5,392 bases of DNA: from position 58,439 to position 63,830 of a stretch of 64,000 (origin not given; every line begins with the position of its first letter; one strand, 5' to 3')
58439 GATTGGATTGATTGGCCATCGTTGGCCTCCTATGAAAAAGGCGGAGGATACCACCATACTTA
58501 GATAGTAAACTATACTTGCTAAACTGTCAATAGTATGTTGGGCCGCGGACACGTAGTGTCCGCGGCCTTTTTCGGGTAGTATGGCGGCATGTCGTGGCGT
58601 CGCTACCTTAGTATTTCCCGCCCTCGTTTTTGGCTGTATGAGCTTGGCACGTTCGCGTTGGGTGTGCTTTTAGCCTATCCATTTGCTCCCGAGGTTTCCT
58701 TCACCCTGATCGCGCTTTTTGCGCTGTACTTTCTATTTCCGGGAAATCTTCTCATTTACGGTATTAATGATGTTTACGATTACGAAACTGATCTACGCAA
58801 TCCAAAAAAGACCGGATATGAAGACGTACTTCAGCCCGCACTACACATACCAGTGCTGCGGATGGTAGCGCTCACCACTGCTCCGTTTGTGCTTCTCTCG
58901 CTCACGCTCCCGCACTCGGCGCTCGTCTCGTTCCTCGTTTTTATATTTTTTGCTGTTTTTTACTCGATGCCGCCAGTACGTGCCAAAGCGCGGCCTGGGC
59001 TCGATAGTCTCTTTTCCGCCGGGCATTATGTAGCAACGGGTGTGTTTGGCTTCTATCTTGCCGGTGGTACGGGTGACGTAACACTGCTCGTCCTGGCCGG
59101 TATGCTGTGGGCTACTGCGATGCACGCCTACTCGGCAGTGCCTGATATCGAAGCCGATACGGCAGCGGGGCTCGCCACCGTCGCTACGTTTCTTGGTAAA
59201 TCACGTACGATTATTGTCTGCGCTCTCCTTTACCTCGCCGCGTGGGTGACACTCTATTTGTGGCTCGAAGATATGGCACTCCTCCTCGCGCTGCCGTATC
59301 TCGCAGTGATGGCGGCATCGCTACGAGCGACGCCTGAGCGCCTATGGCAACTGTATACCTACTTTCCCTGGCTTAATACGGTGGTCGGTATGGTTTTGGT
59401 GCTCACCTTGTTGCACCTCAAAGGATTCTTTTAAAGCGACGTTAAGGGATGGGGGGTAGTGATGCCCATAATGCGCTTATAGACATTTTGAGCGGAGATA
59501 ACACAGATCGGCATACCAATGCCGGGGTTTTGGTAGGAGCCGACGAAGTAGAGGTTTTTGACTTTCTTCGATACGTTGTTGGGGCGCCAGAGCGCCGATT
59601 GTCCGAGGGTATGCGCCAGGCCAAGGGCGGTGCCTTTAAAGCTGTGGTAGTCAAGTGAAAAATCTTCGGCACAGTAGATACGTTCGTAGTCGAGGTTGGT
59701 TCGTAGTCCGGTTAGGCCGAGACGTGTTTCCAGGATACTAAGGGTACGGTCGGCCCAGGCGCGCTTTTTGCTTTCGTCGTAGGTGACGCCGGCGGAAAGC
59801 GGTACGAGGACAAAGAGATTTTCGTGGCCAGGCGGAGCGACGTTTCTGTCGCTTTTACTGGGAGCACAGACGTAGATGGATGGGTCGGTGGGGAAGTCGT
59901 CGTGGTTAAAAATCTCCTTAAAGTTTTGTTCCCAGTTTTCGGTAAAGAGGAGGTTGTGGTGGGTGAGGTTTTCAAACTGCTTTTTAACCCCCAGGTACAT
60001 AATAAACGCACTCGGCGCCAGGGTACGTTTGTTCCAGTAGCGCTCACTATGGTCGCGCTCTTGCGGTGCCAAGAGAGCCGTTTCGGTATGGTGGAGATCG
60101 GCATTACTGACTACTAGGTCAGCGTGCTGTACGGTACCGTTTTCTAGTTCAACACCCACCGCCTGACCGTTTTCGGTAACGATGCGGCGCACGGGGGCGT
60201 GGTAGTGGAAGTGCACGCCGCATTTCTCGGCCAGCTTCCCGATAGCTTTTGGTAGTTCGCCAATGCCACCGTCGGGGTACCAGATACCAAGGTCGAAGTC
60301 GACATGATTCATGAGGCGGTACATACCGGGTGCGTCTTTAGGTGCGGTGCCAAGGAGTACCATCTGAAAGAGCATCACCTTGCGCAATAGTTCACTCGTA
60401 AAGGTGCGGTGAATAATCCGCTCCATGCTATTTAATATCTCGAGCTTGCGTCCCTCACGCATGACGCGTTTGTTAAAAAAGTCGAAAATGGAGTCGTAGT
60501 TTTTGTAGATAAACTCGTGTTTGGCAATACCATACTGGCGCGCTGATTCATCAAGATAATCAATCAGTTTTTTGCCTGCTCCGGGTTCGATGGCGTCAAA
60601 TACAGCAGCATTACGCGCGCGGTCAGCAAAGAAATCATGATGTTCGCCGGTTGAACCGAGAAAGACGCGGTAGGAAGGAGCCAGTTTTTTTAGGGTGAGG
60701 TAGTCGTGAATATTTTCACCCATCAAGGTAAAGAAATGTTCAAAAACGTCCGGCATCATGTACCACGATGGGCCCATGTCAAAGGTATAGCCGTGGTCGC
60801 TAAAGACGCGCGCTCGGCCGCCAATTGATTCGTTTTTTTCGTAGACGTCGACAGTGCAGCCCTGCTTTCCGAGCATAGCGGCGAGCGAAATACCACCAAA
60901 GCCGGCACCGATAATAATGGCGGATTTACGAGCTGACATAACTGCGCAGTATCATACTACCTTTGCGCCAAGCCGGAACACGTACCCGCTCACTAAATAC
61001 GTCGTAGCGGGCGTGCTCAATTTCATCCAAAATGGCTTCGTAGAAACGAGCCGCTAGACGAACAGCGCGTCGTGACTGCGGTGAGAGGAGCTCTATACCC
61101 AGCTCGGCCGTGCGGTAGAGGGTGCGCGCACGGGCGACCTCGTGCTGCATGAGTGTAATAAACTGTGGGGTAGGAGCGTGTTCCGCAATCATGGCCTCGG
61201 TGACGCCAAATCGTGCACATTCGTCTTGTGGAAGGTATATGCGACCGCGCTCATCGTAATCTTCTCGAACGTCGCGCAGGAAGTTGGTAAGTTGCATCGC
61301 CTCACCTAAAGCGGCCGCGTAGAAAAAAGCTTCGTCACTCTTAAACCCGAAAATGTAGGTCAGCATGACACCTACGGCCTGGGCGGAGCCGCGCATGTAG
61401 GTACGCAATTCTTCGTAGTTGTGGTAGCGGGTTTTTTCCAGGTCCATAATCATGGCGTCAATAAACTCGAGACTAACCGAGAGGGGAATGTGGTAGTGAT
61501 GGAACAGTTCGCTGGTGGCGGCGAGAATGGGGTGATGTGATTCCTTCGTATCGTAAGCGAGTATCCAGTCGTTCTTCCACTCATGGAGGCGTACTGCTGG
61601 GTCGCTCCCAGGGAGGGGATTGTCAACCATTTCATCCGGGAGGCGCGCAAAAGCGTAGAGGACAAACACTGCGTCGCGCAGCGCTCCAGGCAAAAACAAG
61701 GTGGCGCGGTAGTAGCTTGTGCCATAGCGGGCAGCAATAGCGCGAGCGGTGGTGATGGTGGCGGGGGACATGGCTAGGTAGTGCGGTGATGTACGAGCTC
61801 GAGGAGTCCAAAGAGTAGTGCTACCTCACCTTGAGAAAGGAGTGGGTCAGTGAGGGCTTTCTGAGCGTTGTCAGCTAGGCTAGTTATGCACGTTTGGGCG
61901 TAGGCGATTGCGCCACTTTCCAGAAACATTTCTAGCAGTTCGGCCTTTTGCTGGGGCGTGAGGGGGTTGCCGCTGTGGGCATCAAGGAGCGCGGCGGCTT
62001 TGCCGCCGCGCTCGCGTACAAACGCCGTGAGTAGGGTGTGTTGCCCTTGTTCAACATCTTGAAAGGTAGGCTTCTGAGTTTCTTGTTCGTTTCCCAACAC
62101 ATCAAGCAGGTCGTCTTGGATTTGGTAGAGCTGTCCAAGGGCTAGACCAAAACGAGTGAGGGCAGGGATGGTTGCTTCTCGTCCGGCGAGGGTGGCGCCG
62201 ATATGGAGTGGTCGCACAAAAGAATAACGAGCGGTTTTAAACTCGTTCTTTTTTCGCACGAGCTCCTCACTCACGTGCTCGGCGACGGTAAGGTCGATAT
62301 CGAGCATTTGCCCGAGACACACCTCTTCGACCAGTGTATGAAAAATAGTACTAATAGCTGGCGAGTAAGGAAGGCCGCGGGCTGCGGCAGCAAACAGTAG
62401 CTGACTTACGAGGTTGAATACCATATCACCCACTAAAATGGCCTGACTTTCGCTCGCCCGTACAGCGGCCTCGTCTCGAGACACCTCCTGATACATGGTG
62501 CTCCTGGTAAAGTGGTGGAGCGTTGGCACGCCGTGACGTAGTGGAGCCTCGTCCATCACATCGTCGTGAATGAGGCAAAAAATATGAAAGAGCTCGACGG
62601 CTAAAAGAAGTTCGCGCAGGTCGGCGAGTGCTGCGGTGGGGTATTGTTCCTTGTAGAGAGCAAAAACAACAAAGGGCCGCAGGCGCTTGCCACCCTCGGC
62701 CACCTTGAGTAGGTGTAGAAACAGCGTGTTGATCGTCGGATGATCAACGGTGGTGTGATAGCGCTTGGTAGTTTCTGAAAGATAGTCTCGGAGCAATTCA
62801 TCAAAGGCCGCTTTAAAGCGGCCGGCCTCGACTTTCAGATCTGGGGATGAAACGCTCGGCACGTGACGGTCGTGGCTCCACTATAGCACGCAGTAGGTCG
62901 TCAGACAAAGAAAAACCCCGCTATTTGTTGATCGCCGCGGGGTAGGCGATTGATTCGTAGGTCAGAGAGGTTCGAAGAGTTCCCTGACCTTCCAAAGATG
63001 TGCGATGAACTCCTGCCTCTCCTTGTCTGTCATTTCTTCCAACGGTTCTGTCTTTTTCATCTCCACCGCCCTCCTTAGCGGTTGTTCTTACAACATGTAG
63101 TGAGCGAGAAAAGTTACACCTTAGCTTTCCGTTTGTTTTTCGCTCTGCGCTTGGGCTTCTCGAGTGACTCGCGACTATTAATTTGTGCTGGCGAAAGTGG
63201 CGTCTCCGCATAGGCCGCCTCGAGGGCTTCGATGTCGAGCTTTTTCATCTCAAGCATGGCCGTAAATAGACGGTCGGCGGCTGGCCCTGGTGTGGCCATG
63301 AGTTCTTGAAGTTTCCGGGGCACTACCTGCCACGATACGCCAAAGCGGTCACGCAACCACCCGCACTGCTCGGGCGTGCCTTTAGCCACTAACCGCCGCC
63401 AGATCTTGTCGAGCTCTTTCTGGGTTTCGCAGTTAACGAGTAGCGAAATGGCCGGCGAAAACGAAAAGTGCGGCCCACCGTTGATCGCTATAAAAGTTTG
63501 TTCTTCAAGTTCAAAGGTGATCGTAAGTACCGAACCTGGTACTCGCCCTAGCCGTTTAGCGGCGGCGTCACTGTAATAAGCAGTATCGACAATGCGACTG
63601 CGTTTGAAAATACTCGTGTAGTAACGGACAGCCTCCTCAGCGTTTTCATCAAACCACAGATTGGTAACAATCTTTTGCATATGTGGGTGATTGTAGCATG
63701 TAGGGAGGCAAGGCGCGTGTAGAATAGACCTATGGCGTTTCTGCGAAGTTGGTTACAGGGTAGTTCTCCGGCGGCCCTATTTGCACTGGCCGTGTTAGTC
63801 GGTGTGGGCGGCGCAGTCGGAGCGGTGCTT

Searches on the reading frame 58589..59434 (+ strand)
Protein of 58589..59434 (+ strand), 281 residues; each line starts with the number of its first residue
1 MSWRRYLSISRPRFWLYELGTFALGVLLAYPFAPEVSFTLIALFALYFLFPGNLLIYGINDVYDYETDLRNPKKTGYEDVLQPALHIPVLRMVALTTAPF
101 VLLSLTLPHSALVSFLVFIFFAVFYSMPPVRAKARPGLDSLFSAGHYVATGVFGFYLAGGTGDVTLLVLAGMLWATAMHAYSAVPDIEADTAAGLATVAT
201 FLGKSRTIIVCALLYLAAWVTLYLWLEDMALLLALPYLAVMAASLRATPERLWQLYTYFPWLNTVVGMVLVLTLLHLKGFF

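Call 48: search_protein_families(library=pfam, proteins=[window:58589-59434:+], max_evalue=0.001)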
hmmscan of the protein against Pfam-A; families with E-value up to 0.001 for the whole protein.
window:58589-59434:+ (281 aa): 1 family
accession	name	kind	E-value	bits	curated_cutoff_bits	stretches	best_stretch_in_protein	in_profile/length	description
PF01040.23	UbiA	-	1.4e-19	70.8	34.2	1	21-243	4-226/250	UbiA prenyltransferase family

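Call 68: search_protein_families(library=ncbifam, proteins=[window:58589-59434:+], max_evalue=0.00001)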
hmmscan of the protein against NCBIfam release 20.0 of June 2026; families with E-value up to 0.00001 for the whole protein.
window:58589-59434:+ (281 aa): 8 families
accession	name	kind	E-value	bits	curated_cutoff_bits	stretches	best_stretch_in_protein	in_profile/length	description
NF009516.0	PRK12875.1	equivalog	4.3e-71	239.4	205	1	7-276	21-287/292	prenyltransferase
NF009608.0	PRK13105.1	equivalog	1e-51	175.9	217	1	4-276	10-287/291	prenyltransferase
NF010119.0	PRK13595.1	equivalog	6e-39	134.3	248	1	3-274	12-286/292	prenyltransferase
NF009523.0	PRK12884.1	equivalog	5.5e-09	35.6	269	1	5-243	6-234/279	prenyltransferase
NF009525.0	PRK12887.1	equivalog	1.9e-07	30.7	226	1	42-224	56-245/310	homogentisate phytyltransferase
NF009522.0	PRK12883.1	equivalog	1.7e-06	27.7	353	1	3-227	3-219/279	geranylgeranylglycerol-phosphate geranylgeranyltransferase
NF009532.0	PRK12895.1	equivalog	7.1e-06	25.6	414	1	59-239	56-233/286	prenyltransferase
NF009521.0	PRK12882.1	equivalog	8.9e-06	25.1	296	0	2-242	4-236/280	geranylgeranylglycerol-phosphate geranylgeranyltransferase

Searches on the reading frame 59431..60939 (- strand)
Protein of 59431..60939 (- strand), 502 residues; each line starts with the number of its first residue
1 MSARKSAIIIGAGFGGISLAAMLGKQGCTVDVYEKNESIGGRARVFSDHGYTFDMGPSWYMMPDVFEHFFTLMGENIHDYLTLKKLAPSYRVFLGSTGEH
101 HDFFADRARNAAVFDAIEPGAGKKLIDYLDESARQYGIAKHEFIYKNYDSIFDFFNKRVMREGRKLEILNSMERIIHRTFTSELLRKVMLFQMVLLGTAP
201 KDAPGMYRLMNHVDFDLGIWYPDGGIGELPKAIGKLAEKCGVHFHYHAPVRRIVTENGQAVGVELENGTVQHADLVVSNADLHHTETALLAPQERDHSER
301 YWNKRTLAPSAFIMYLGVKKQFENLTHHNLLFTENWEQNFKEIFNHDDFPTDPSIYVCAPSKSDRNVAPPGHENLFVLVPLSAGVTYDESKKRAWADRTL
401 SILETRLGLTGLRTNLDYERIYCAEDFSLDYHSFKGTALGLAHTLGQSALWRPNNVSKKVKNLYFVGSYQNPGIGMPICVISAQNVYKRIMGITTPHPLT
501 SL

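Call 48: search_protein_families(library=pfam, proteins=[window:59431-60939:-], max_evalue=0.001)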
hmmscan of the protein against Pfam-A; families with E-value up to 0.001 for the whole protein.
window:59431-60939:- (502 aa): 8 families
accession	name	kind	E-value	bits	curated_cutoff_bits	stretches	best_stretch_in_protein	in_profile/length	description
PF01593.30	Amino_oxidase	-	4.3e-38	132.2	19.8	1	15-486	2-438/443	Flavin containing amine oxidoreductase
PF13450.12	NAD_binding_8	-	5e-15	56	21.9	1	9-73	1-65/68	NAD(P)-binding Rossmann-like domain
PF01266.30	DAO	-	3.8e-10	40.3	27.9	1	214-285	133-207/353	FAD dependent oxidoreductase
PF07992.20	Pyr_redox_2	-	1.5e-05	25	26.1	0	7-37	3-33/291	Pyridine nucleotide-disulphide oxidoreductase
PF03486.20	HI0933_like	-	2.9e-05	24.1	50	0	6-42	2-38/244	HI0933-like protein Rossmann domain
PF00890.30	FAD_binding_2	-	3e-05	23.9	20.4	0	7-48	2-42/414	FAD binding domain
PF00070.33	Pyr_redox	-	4e-05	24.5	22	0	7-40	2-35/82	Pyridine nucleotide-disulphide oxidoreductase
PF00996.24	GDI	-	0.00025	20.2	23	0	221-279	225-283/436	GDP dissociation inhibitor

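Call 68: search_protein_families(library=ncbifam, proteins=[window:59431-60939:-], max_evalue=0.00001)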
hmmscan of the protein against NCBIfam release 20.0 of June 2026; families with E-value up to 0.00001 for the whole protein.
window:59431-60939:- (502 aa): 15 families
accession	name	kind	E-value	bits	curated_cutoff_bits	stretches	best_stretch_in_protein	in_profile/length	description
NF058655.1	CrtID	equivalog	6.7e-175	582.5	640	1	8-486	2-477/478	bifunctional phytoene desaturase/3,4-desaturase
TIGR02734.1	crtI_fam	subfamily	3e-145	484.7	238.1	1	7-498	1-496/504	phytoene desaturase family protein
NF042421.1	hydcarot_desat_CrtD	equivalog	2e-74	250.8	500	1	5-485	2-478/487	1-hydroxycarotenoid 3,4-desaturase CrtD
NF045637.1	carotdesatCrtDProt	equivalog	5.2e-71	239.6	580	1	8-491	2-483/485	1-hydroxycarotenoid 3,4-desaturase CrtD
TIGR02730.1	carot_isom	equivalog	2e-33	116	586.9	1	218-489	220-487/493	carotenoid isomerase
NF045689.1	BCarotKetCrtO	equivalog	3.4e-15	55.6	1000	1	168-377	183-411/563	beta-carotene ketolase CrtO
TIGR02733.1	desat_CrtD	equivalog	3.4e-14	52.4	549.7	1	5-56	2-53/492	C-3',4' desaturase CrtD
NF005560.0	PRK07233.1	equivalog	4.5e-13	48.8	252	1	8-54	4-50/435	hypothetical protein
NF005547.0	PRK07208.1-3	equivalog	8.8e-13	47.8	380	1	3-61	3-61/465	hypothetical protein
TIGR03467.1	HpnE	equivalog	3.5e-11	43.1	283.05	1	8-56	2-52/430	hydroxysqualene dehydroxylase HpnE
NF005548.0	PRK07208.1-4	equivalog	2.6e-10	39.5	389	1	4-58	3-57/488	hypothetical protein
NF005313.0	PRK06847.1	subfamily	5.4e-08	32.2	372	0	2-37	2-37/375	hypothetical protein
NF008845.0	PRK11883.1-5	equivalog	3.4e-07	28.9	560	0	3-61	3-67/468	protoporphyrinogen oxidase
NF005545.0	PRK07208.1-1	equivalog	4.8e-07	28.5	451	1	4-57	7-61/504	hypothetical protein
NF005566.0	PRK07236.1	subfamily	1.5e-06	27.4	333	0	3-37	5-39/386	hypothetical protein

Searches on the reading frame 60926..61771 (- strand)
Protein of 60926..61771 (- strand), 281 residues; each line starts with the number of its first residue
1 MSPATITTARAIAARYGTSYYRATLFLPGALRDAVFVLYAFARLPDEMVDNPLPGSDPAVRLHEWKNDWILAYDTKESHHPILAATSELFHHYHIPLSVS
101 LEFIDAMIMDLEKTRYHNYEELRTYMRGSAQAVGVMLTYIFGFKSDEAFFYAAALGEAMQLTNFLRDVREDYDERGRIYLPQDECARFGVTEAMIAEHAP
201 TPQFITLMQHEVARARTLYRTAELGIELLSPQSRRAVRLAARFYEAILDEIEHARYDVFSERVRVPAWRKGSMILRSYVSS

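Call 48: search_protein_families(library=pfam, proteins=[window:60926-61771:-], max_evalue=0.001)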
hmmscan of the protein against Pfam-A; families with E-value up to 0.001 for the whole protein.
window:60926-61771:- (281 aa): 1 family
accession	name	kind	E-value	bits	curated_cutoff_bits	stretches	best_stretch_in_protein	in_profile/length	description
PF00494.24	SQS_PSY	-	8.7e-75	252.2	26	1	14-269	2-263/263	Squalene/phytoene synthase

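Call 68: search_protein_families(library=ncbifam, proteins=[window:60926-61771:-], max_evalue=0.00001)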
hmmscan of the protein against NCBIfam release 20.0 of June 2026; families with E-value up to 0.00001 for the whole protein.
window:60926-61771:- (281 aa): 5 families
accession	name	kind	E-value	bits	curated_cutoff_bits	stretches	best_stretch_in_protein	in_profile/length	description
TIGR03465.1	HpnD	equivalog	2e-64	217.2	278.6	1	13-279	2-266/267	presqualene diphosphate synthase HpnD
TIGR03464.1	HpnC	equivalog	7.8e-53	179.7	250.45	1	23-277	12-265/267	squalene synthase HpnC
NF045686.1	PhytoSynCyanob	equivalog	5.8e-49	166.8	550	1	8-274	23-300/310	15-cis-phytoene synthase CrtB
NF045921.1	PhytnSynCrtBRhod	equivalog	1.8e-40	139.3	500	1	7-279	8-277/307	15-cis-phytoene synthase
NF042419.1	Phyto_syn_CrtB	equivalog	2.5e-28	99.5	480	1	19-275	17-280/306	15-cis-phytoene synthase CrtB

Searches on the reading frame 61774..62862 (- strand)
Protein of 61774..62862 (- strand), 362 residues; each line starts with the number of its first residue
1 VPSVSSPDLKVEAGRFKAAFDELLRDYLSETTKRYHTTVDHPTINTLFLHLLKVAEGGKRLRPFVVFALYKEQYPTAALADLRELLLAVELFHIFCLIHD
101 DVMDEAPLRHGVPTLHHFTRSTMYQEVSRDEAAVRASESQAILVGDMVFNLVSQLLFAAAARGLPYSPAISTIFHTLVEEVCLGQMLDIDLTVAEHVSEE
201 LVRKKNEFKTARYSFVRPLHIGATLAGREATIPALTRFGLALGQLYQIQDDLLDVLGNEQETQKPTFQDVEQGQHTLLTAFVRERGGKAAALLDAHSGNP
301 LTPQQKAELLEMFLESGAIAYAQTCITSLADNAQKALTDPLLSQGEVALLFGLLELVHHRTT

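Call 48: search_protein_families(library=pfam, proteins=[window:61774-62862:-], max_evalue=0.001)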
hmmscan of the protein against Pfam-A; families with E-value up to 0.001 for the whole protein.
window:61774-62862:- (362 aa): 1 family
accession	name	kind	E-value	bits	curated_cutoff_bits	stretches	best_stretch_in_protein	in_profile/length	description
PF00348.22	polyprenyl_synt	-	1.3e-46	159.3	27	1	54-308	12-246/251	Polyprenyl synthetase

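Call 68: search_protein_families(library=ncbifam, proteins=[window:61774-62862:-], max_evalue=0.00001)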
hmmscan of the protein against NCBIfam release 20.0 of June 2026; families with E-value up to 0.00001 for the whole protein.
window:61774-62862:- (362 aa): 15 families
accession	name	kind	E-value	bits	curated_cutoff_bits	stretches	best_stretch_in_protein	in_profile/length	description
NF041169.1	f2_encap_cargo4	exception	6.8e-45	153.7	450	1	55-361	47-333/334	family 2 encapsulin nanocompartment cargo protein polyprenyl transferase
NF042416.1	GFPPS_Mycobact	equivalog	1.7e-38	132.5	600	1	19-345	4-333/350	bifunctional (2E,6E)-farnesyl/geranyl diphosphate synthase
NF040789.2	gerfarn_diphsyn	equivalog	7.4e-30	104.3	560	1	73-337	73-321/345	geranylfarnesyl diphosphate synthase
NF040698.1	IdsA_Meth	equivalog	1.2e-29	103.6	468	1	38-338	24-305/328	short chain isoprenyl diphosphate synthase IdsA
NF041003.1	GGPP_syn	equivalog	5.6e-29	101.2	500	1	42-338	26-301/326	geranylgeranyl diphosphate synthase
TIGR02748.1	GerC3_HepT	equivalog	1.2e-25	90.3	456.55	1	38-338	25-296/319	heptaprenyl diphosphate synthase component II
NF045485.1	FPPsyn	subfamily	9.8e-24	84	275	1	54-285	33-250/288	farnesyl diphosphate synthase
NF045549.1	GGPPsyn_IdsB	equivalog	6.8e-23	81.3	475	1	56-349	63-337/346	geranylgeranyl diphosphate synthase IdsB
NF042417.1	NPPPS_Mycobact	equivalog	1.5e-21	76.8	600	1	50-339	50-313/335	nonaprenyl/(2E,6E)-farnesyl/geranylgeranyl diphosphat synthase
NF007877.0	PRK10581.1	equivalog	7.9e-20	71.2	321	1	57-279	43-252/299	(2E,6E)-farnesyl diphosphate synthase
TIGR02749.1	prenyl_cyano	equivalog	4.4e-19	68.7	383.2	1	40-338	28-299/322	solanesyl diphosphate synthase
NF045628.1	HxpDPsynlarge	equivalog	3.2e-17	62.5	500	2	39-117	18-92/311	hexaprenyl-diphosphate synthase large subunit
NF045685.1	GGPPSynCrtE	equivalog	3.4e-12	46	460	1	56-286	40-256/293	geranylgeranyl diphosphate synthase CrtE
NF008140.0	PRK10888.1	equivalog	7.4e-12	45.2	412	1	52-338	38-300/323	octaprenyl diphosphate synthase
NF040627.1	GFPS_Meth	equivalog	3.5e-11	43.1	600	1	35-257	19-212/285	geranylfarnesyl diphosphate synthase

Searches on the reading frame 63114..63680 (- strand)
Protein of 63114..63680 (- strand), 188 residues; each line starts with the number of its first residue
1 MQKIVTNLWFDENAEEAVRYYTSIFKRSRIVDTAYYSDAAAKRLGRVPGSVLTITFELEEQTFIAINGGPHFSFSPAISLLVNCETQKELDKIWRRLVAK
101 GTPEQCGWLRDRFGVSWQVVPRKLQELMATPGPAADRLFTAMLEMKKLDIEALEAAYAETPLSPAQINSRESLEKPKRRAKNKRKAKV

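Call 48: search_protein_families(library=pfam, proteins=[window:63114-63680:-], max_evalue=0.001)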
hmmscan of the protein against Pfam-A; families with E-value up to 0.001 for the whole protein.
window:63114-63680:- (188 aa): 1 family
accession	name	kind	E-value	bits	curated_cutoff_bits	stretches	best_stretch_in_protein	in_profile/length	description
PF06983.19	3-dmu-9_3-mt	-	1.4e-42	145.3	24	1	2-120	1-116/116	3-demethylubiquinone-9 3-methyltransferase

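Call 68: search_protein_families(library=ncbifam, proteins=[window:63114-63680:-], max_evalue=0.00001)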
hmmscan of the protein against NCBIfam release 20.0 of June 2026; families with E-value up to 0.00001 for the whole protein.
window:63114-63680:- (188 aa): 0 families
